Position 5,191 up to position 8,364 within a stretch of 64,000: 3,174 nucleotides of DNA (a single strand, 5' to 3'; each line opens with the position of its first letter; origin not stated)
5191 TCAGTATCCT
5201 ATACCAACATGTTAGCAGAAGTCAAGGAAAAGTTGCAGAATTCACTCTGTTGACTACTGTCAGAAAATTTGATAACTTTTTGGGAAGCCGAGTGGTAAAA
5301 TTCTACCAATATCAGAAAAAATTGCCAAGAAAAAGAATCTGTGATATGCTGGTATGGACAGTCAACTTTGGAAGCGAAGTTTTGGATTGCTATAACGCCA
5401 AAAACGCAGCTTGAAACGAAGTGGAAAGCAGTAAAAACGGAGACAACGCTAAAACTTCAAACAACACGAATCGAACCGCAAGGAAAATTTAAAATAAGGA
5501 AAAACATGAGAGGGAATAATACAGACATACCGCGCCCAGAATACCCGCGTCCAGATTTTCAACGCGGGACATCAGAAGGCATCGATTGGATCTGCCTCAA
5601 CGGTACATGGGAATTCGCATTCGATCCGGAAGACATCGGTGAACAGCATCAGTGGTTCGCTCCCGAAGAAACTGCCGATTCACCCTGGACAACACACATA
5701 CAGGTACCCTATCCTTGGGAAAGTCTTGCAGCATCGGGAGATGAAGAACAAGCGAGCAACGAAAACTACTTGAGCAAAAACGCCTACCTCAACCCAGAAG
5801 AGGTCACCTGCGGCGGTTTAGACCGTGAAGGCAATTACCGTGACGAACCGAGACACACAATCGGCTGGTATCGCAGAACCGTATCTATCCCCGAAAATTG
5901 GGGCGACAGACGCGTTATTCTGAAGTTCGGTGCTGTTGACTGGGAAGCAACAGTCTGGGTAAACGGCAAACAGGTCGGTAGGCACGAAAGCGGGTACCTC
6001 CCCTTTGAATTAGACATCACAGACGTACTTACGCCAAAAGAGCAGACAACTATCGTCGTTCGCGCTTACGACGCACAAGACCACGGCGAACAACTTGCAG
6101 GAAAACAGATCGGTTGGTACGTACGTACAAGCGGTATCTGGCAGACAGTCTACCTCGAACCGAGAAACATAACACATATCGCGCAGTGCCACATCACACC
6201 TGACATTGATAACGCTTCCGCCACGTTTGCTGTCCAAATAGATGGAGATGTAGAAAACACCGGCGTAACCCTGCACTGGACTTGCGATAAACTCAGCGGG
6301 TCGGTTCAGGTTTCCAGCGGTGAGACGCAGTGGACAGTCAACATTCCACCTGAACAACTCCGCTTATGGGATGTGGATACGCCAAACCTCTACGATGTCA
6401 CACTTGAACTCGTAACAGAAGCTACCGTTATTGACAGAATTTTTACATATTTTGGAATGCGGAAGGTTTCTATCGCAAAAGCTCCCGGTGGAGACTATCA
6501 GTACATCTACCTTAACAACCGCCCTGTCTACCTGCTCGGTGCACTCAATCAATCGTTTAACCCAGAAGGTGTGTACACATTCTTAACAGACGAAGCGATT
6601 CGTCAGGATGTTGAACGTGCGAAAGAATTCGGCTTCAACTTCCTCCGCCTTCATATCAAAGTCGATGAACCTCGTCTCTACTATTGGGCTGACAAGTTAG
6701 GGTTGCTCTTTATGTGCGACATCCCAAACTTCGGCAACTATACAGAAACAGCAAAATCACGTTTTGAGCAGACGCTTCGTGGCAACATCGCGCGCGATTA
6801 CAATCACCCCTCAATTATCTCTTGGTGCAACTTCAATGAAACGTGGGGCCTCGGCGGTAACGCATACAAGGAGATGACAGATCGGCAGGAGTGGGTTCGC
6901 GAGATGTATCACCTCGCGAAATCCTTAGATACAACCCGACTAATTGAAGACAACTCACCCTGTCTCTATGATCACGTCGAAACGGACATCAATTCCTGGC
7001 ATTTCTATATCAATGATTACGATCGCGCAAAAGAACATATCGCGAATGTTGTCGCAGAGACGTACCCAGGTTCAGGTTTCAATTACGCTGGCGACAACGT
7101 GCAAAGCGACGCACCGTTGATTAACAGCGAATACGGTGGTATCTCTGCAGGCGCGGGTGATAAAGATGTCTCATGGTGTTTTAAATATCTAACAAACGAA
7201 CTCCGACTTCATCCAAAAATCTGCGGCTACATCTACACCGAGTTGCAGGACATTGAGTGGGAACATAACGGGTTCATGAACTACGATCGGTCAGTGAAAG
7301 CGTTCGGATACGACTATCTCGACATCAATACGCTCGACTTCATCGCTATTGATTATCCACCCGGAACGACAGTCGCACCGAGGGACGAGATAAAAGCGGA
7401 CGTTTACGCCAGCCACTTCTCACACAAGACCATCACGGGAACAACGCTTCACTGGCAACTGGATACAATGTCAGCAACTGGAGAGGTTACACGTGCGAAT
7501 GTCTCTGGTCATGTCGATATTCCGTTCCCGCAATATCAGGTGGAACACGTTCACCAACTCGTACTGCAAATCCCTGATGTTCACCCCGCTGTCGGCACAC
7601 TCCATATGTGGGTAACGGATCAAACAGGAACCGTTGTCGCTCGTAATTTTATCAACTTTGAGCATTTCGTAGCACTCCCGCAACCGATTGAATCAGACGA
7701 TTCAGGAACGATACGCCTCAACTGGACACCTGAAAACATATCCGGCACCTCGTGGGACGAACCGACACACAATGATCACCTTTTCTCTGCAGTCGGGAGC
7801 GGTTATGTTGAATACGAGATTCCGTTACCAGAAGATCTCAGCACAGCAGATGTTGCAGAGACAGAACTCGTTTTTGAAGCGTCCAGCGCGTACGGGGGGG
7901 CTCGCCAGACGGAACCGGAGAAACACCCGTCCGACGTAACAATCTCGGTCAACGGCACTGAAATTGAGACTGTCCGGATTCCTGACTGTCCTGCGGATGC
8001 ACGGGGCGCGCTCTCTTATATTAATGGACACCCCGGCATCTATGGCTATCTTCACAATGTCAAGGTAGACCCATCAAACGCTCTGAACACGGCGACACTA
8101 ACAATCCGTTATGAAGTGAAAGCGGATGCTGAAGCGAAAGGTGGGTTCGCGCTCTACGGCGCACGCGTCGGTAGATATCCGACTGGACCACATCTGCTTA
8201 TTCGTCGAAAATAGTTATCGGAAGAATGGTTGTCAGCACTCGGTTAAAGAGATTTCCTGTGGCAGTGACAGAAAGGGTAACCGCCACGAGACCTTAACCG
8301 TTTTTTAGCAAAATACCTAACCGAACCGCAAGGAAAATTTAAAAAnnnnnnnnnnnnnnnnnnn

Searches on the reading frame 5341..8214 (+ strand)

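Call 64: search_protein_families(library=pfam, proteins=[window:5341-8214:+], max_evalue=0.000001)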
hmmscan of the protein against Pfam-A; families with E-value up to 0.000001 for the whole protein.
window:5341-8214:+ (957 aa): 4 families
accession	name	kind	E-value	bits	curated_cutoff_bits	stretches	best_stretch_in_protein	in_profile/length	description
PF02837.24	Glyco_hydro_2_N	-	9e-19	68.5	28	1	86-272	4-165/169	Glycosyl hydrolases family 2, sugar binding domain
PF00703.27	Glyco_hydro_2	-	2.6e-13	51.1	23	1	278-374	1-109/109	Glycosyl hydrolases family 2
PF02836.23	Glyco_hydro_2_C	-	4.4e-12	46.2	21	1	388-600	7-212/302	Glycosyl hydrolases family 2, TIM barrel domain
PF22666.2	Glyco_hydro_2_N2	-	4.4e-11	43.6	27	1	176-288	51-155/167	Glycosyl hydrolase 2 galactose-binding domain-like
